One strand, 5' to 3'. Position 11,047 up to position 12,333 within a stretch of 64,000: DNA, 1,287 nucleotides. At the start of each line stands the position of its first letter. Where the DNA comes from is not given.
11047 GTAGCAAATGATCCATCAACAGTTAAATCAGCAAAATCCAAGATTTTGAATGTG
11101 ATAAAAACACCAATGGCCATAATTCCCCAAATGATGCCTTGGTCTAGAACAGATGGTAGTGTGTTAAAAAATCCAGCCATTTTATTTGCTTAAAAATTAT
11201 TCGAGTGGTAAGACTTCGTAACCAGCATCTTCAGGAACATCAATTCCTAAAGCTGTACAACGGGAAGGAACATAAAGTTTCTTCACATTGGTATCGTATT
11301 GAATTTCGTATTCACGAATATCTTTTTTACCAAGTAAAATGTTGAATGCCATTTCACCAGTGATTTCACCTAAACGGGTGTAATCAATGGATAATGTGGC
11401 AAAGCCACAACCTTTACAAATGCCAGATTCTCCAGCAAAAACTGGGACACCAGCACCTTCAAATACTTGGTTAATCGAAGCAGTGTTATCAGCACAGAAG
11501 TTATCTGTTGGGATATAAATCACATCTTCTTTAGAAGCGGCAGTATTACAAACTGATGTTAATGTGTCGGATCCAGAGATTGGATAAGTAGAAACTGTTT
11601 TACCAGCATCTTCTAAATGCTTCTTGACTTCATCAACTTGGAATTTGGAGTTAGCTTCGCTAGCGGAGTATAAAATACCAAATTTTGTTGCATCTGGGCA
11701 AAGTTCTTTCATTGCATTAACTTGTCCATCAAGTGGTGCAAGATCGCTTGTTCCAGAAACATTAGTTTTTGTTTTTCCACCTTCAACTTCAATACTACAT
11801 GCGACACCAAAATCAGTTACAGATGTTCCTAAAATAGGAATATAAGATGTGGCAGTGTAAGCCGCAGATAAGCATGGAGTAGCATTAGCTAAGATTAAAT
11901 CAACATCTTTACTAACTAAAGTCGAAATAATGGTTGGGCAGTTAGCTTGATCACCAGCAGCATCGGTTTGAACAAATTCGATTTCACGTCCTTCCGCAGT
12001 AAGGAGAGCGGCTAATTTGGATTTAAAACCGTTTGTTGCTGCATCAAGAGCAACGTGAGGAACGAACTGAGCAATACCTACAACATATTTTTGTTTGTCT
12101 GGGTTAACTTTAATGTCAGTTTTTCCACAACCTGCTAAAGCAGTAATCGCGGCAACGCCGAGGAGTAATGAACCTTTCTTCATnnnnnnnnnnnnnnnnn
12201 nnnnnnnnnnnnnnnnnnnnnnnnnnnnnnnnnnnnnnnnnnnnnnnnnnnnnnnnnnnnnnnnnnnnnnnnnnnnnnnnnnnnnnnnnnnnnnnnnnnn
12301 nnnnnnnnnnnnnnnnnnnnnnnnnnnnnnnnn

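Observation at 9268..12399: TrpXYZ-like (COG2984/COG4120/COG1101) ABC importer divergent from HTH-trpB, with a shared operator-like inverted repeat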

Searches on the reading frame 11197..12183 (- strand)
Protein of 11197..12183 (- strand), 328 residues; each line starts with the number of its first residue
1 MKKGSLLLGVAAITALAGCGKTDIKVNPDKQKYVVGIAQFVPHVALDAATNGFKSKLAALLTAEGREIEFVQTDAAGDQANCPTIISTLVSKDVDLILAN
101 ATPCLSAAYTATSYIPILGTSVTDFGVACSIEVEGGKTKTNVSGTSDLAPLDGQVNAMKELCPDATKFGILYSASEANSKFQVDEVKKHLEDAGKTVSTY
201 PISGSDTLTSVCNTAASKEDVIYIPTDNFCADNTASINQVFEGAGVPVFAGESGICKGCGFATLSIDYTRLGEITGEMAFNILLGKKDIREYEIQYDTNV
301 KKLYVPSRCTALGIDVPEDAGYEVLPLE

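Call 3: search_protein_families(library=pfam, proteins=[window:11197-12183:-])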
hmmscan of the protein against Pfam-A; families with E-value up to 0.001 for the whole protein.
window:11197-12183:- (328 aa): 3 families
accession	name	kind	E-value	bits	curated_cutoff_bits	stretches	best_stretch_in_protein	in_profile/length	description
PF04392.18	ABC_sub_bind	-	1.5e-43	149.6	25.9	1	35-318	2-283/293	ABC transporter substrate binding protein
PF13458.12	Peripla_BP_6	-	1.1e-05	25.8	31.7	1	62-224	37-196/343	Periplasmic binding protein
PF13407.12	Peripla_BP_4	-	0.00083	19.4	35.1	0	232-289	67-124/258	Periplasmic binding protein domain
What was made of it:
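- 11197..12183 (-): Substrate-binding lipoprotein (328 aa; lipobox LAGC) of the ABC importer. Its pocket is of the Tyr/Phe type. PF04392 at 149.6 bits (call 3).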

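Call 4: search_protein_families(library=ncbifam, proteins=[window:11197-12183:-])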
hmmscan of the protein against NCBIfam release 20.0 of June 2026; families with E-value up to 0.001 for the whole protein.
window:11197-12183:- (328 aa): 1 family
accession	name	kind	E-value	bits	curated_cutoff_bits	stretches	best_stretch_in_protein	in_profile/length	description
NF041285.1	ABC_SBP_TrpX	equivalog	1.3e-57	195.3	390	1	21-320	19-317/322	tryptophan ABC transporter substrate-binding protein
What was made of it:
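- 11197..12183 (-): NF041285 TrpX scores 195.3 bits against a 390-bit cut-off (call 4).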

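Call 9: search_solved_structures(query=window:11197-12183:-, max_evalue=0.001, show_alignments=3)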
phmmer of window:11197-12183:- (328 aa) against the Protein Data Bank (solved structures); distinct sequences matched with E-value up to 0.001: 3.
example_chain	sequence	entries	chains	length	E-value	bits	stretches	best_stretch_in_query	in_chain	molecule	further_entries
6hni_A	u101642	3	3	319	1e-40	143.1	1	27-317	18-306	ABC-type transport system, sugar-family extracellular solute-binding protein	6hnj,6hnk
3lft_A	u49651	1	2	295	3.1e-35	125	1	35-319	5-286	uncharacterized protein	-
3lkv_A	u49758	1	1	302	1.2e-28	103.4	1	35-318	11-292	uncharacterized CONSERVED DOMAIN PROTEIN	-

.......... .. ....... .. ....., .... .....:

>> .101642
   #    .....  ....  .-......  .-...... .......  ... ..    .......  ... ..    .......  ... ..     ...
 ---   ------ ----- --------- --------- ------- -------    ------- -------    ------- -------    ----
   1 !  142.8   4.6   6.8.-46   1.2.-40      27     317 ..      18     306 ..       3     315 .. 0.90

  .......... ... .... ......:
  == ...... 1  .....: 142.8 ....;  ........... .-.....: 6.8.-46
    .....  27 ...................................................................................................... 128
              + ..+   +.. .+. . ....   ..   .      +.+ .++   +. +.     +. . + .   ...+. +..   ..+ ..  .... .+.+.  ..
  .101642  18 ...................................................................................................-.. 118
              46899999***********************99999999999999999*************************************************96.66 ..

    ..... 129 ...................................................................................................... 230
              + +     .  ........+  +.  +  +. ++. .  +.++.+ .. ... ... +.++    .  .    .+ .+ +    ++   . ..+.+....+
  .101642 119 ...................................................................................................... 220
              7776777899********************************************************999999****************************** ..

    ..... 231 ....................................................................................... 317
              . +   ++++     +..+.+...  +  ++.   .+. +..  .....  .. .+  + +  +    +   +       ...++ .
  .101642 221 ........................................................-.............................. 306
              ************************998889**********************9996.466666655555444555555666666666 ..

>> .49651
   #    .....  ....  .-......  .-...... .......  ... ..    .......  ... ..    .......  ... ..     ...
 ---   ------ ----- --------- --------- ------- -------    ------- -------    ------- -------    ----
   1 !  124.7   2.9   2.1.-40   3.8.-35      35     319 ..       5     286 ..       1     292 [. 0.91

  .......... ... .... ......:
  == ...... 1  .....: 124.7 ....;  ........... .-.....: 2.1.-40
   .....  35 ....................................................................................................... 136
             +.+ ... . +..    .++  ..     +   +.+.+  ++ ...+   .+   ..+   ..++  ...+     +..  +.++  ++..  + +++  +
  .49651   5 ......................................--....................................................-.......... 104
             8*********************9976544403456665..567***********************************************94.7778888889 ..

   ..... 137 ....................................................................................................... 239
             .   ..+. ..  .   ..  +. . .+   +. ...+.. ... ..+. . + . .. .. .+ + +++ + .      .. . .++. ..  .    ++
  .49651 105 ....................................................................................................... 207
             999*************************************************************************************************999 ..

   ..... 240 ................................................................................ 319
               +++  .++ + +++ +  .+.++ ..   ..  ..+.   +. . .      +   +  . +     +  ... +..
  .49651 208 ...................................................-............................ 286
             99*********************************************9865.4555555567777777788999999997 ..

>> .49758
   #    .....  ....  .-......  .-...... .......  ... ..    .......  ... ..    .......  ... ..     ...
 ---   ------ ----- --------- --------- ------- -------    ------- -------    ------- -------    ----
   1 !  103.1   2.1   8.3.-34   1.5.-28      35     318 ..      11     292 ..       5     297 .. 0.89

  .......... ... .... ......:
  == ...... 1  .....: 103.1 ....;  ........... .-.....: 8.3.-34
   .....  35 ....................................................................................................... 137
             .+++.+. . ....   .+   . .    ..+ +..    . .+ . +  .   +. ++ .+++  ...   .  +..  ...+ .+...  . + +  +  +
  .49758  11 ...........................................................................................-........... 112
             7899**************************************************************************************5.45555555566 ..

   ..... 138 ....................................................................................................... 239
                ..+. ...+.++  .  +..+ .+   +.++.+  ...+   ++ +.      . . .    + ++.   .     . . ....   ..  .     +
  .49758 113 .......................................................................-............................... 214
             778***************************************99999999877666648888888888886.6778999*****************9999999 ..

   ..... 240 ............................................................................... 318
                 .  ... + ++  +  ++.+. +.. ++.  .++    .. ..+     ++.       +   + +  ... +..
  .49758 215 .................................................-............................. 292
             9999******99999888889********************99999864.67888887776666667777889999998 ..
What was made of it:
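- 11197..12183 (-): The best solved relative is 6HNI, CD0873 (call 9).
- Closest known: CD0873-CD0875 tyrosine ABC importer of Clostridioides difficile. Same: The SBP family is the same (PF04392), and CD0873 is the best solved match (1e-40, call 9).
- Closest known: CD0873-CD0875 tyrosine ABC importer of Clostridioides difficile. Different: It was the best of the three solved matches by sequence score (call 9), but remains a distant relative.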

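Call 14: find_homologous_proteins(query=window:11197-12183:-, max_evalue=1e-10)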
Query window:11197-12183:- (328 aa): 8000 proteins with E <= 1e-10 among 8000 candidates; the best 120 are listed.
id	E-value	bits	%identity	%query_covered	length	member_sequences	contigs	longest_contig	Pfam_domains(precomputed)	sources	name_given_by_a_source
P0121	1.1e-204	696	96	100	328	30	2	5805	PF13458.13,PF04392.19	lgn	-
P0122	4.7e-174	596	83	100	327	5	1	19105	PF13458.13,PF04392.19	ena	-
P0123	9.9e-170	582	82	99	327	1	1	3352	PF04392.19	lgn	-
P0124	9.7e-168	575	79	100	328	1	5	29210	PF04392.19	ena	-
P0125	9.7e-167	572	80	99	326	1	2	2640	PF13458.13,PF04392.19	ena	-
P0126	4.7e-166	570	79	99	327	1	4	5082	PF04392.19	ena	-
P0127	1.7e-165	568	80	99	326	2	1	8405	PF04392.19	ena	-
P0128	2.3e-155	534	76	100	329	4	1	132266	PF04392.19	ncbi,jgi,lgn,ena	-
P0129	2.2e-147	508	72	98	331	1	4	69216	PF04392.19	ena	-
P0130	4.4e-143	494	71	98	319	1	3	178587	PF04392.19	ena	-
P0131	1.0e-138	480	69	100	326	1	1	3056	PF04392.19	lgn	-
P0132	2.0e-138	479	69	98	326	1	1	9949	PF04392.19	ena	-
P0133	2.0e-134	466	66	100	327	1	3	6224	PF13407.13,PF04392.19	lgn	-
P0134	1.5e-133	463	67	100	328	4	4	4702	PF13407.13,PF04392.19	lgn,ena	-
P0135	1.3e-131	456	65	100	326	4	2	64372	PF04392.19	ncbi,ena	-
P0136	1.7e-130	453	67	100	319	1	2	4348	PF04392.19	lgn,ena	-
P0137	5.8e-130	451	65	100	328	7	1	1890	PF04392.19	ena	-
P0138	4.9e-129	448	67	100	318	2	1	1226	PF04392.19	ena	-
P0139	7.0e-127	441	66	100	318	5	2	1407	PF04392.19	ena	-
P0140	1.2e-126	440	66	100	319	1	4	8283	PF04392.19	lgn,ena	-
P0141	7.7e-126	437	63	100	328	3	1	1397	PF04392.19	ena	-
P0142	3.6e-124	432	65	100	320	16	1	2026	PF04392.19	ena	-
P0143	2.3e-123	429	64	100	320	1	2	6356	PF04392.19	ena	-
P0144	4.2e-123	428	64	100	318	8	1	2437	PF04392.19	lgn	-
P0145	9.2e-123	427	64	92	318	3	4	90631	PF04392.19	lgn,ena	-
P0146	1.6e-122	427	63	97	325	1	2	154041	PF04392.19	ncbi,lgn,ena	-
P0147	6.8e-122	425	62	99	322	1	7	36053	PF04392.19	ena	-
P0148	1.6e-121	423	63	100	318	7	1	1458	PF04392.19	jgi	jgi:putative ABC transport system substrate-binding protein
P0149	3.2e-121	422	64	99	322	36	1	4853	PF04392.19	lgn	-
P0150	5.9e-120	418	62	97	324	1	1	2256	PF04392.19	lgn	-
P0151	8.1e-120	418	62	97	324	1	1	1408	PF04392.19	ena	-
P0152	1.7e-119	417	62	97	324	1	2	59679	PF04392.19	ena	-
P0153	4.7e-118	412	64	97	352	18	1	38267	PF04392.19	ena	-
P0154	4.6e-117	409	61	100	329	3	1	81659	PF04392.19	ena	-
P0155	2.0e-116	407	59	100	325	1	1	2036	PF04392.19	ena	-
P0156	2.1e-116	406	60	98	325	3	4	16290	PF04392.19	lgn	-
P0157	1.8e-115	403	61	100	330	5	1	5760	PF04392.19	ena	-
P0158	2.8e-115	403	62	97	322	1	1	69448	PF04392.19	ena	-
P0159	1.8e-114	400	61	99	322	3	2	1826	PF04392.19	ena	-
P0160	1.2e-112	394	59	99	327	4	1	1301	PF04392.19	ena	-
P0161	2.8e-112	393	59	97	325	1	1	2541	PF04392.19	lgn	-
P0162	1.0e-110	388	58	97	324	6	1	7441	PF04392.19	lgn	-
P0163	1.6e-110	387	58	100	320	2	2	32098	PF04392.19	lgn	-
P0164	3.1e-110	386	59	100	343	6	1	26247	PF04392.19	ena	-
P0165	1.8e-109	384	58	98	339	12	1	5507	PF04392.19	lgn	-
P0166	6.9e-109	382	58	97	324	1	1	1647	PF04392.19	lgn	-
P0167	5.9e-105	369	57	97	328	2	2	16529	PF13407.13,PF04392.19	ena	-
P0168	9.7e-103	362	56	97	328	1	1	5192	PF13407.13,PF04392.19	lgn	-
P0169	1.8e-102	361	55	97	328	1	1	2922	PF13407.13,PF04392.19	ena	-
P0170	2.0e-102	361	56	97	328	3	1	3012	PF13407.13,PF04392.19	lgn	-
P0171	2.6e-102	360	57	96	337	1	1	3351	PF13407.13,PF04392.19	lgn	-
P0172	8.8e-100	352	55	94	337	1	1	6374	PF13407.13,PF04392.19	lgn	-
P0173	1.9e-99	351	54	97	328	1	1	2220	PF13407.13,PF04392.19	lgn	-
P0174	2.7e-99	350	53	97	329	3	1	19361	PF04392.19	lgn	-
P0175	3.3e-99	350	53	97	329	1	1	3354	PF04392.19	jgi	-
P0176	4.4e-99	350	55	95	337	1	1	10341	PF13407.13,PF04392.19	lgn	-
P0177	4.4e-98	346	54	97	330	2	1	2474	PF13407.13,PF04392.19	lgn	-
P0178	2.6e-95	337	54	97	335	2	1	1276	PF04392.19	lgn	-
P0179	1.1e-93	332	54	97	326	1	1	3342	PF13407.13,PF04392.19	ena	-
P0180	2.5e-93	331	54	93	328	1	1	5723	PF04392.19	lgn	-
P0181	1.3e-92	328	53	95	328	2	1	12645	PF04392.19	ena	-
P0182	5.3e-92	326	55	96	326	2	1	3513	PF04392.19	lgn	-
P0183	4.5e-91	323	53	97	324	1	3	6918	PF13407.13,PF04392.19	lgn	-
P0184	6.1e-91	323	52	97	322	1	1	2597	PF13458.13,PF04392.19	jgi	-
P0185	1.3e-90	322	51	96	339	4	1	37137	PF04392.19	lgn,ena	-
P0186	4.8e-90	320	52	94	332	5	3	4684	PF13407.13,PF04392.19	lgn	-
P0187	5.2e-90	320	52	96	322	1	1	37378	PF13407.13,PF04392.19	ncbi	ncbi:MAG: ABC transporter substrate-binding protein [Lachnospiraceae bacterium]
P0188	5.6e-90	320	52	98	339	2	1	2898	PF04392.19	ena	-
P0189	5.7e-90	320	52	96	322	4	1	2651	PF13407.13,PF04392.19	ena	-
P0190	1.0e-89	319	52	97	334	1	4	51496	PF04392.19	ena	-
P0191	1.8e-89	318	51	97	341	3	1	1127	PF04392.19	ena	-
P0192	2.0e-89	318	53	98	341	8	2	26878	PF04392.19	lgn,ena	-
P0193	3.3e-89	317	53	94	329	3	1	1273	PF04392.19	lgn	-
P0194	2.7e-88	314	51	99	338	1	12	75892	PF04392.19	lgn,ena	-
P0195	3.3e-88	314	50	98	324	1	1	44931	PF04392.19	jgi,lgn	-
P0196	5.0e-88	313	51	99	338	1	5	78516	PF04392.19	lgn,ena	-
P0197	5.5e-88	313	52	99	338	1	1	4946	PF04392.19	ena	-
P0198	7.1e-88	313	52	95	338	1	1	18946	PF13458.13,PF04392.19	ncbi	-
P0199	1.0e-87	312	51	98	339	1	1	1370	PF04392.19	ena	-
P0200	1.2e-87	312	51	98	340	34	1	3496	PF04392.19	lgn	-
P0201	1.4e-87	312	-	-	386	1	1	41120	PF04392.19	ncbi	-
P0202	2.0e-87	311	53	94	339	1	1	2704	PF04392.19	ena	-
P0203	2.7e-87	311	51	98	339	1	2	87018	PF04392.19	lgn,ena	-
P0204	2.7e-87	311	52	98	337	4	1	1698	PF04392.19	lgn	-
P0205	3.7e-87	310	52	99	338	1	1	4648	PF04392.19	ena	-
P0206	7.7e-87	309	52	93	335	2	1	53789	PF04392.19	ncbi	-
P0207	1.0e-86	309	52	98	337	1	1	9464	PF04392.19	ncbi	-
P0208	1.2e-86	309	54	96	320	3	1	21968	PF13407.13,PF04392.19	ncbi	-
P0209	1.7e-86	308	51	96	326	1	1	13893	PF13407.13,PF04392.19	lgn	-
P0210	1.8e-86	308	51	98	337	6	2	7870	PF04392.19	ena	-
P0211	2.3e-86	308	50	95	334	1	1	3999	PF04392.19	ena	-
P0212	2.8e-86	308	51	97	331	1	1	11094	PF04392.19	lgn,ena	-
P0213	3.0e-86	307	-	-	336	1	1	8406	PF04392.19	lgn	-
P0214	3.1e-86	307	51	97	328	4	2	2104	PF04392.19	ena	-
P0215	3.1e-86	307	52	98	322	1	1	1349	PF04392.19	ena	-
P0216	3.5e-86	307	51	95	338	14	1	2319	PF04392.19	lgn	-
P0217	3.8e-86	307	53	93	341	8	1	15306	PF04392.19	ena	-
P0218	4.0e-86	307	52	97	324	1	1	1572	PF04392.19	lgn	-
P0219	4.1e-86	307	54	95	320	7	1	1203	PF13407.13,PF04392.19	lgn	-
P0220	5.2e-86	307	52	97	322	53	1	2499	PF13407.13,PF04392.19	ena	-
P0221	5.2e-86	307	52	94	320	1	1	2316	PF13407.13,PF04392.19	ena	-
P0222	5.5e-86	307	52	90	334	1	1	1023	PF04392.19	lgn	-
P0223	6.3e-86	306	51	91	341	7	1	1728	PF04392.19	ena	-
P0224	9.5e-86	306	51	93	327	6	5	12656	PF13407.13,PF04392.19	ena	-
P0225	9.9e-86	306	55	89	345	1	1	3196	PF13407.13,PF04392.19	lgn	-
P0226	1.2e-85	305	51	95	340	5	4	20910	PF13458.13,PF04392.19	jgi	-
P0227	1.3e-85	305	49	98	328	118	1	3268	PF04392.19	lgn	-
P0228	1.7e-85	305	54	91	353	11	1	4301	PF13407.13,PF04392.19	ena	-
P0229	2.0e-85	305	52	95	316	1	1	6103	PF04392.19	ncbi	-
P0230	2.1e-85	305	54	89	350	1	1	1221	PF04392.19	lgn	-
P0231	3.9e-85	304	52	94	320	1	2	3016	PF13407.13,PF04392.19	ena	-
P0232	4.1e-85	304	51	100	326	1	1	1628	PF13407.13,PF04392.19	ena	-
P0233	4.1e-85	304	50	96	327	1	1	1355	PF13407.13,PF13458.13,PF04392.19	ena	-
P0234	4.6e-85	304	54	90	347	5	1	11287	PF13407.13,PF04392.19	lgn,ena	-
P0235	5.1e-85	303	52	96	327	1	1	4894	PF04392.19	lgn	-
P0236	6.3e-85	303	49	100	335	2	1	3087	PF04392.19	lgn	-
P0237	7.2e-85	303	50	94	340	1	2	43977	PF04392.19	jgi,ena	-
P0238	7.6e-85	303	53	91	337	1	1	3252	PF13407.13,PF04392.19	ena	-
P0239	9.5e-85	303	49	98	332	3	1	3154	PF13407.13,PF04392.19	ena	-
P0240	1.1e-84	302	50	95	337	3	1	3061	PF04392.19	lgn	-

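Call 26: find_encoding_contigs(protein=P0130, flank=6000, max_places=2)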
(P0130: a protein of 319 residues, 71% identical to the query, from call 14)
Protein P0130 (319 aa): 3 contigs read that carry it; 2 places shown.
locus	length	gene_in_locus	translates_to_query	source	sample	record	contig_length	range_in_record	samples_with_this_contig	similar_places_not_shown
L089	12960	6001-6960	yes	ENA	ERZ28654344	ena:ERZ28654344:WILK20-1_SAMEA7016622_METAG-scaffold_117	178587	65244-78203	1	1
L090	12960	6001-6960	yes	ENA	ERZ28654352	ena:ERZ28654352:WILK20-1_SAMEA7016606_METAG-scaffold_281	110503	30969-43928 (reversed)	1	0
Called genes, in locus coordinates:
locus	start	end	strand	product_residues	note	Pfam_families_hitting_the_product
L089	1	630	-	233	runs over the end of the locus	-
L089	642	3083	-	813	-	PF02368:Big_2, PF26918:Ig_Eae (weak), PF03415:Peptidase_C11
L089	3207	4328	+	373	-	PF13303:PTS_EIIC_2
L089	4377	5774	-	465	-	PF00291:PALP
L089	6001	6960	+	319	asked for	PF04392:ABC_sub_bind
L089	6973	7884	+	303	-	PF02653:BPD_transp_2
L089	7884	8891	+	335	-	PF00005:ABC_tran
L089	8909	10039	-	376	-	PF02540:NAD_synthase (weak), PF02568:ThiI (faint), PF03054:tRNA_Me_trans, PF06508:QueC (faint), PF20259:tRNA_Me_trans_M, PF20258:tRNA_Me_trans_C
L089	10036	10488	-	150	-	PF02580:Tyr_Deacylase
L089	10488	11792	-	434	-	PF02885:Glycos_trans_3N, PF00591:Glycos_transf_3, PF07831:PYNP_C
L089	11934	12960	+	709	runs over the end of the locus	PF07523:Big_3, PF09479:Flg_new, PF04231:Endonuclease_1 (weak)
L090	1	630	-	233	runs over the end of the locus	-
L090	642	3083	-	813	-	PF02368:Big_2, PF26918:Ig_Eae (weak), PF03415:Peptidase_C11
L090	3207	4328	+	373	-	PF13303:PTS_EIIC_2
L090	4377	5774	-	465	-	PF00291:PALP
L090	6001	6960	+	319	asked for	PF04392:ABC_sub_bind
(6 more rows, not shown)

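Call 27: find_encoding_contigs(protein=P0146, flank=6000, max_places=2)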
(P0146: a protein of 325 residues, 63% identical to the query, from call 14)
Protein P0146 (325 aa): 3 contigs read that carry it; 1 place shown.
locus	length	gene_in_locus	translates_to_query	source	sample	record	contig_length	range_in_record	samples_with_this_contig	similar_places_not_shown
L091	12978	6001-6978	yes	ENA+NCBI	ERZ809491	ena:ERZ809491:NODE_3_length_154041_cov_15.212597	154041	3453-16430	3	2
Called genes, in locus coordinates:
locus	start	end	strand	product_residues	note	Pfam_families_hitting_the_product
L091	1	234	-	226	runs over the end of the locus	PF20582:UPF0758_N, PF04002:RadC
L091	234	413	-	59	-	-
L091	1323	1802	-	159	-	PF03449:GreA_GreB_N, PF01272:GreA_GreB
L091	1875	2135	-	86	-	PF06949:DUF1292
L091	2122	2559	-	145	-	PF03652:RuvX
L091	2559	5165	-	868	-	PF01411:tRNA-synt_2c, PF07973:tRNA_SAD, PF02272:DHHA1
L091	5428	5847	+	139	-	-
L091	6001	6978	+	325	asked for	PF04392:ABC_sub_bind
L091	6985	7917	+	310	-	PF02653:BPD_transp_2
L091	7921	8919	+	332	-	PF00005:ABC_tran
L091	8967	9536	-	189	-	-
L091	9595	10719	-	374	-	PF02540:NAD_synthase (weak), PF03054:tRNA_Me_trans, PF06508:QueC (faint), PF20259:tRNA_Me_trans_M, PF20258:tRNA_Me_trans_C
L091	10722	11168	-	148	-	PF02580:Tyr_Deacylase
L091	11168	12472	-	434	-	PF02885:Glycos_trans_3N, PF00591:Glycos_transf_3, PF07831:PYNP_C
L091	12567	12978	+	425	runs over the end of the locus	PF17125:Methyltr_RsmF_N, PF01189:Methyltr_RsmB-F, PF13636:Methyltranf_PUA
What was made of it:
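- The importer occurs without trpB in L091 (call 27). L091 keeps the importer at this site without trpB (call 27).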

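Call 79: find_encoding_contigs(protein=P0187, flank=3000, max_places=2)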
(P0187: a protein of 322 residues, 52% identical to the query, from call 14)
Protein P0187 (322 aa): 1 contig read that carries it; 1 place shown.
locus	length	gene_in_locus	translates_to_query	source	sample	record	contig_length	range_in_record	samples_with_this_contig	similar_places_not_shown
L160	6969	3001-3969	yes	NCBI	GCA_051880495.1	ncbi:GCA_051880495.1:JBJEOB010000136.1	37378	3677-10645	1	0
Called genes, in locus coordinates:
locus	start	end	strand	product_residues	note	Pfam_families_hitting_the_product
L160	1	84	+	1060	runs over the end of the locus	-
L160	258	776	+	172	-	-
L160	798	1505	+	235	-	-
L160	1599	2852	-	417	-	PF01471:PG_binding_1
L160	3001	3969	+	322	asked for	PF04392:ABC_sub_bind, PF13407:Peripla_BP_4 (faint)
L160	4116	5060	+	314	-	PF02653:BPD_transp_2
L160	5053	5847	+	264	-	PF00005:ABC_tran, PF02463:SMC_N (weak), PF13304:AAA_21 (faint)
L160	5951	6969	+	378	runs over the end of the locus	PF00768:Peptidase_S11, PF13354:Beta-lactamase2, PF07943:PBP5_C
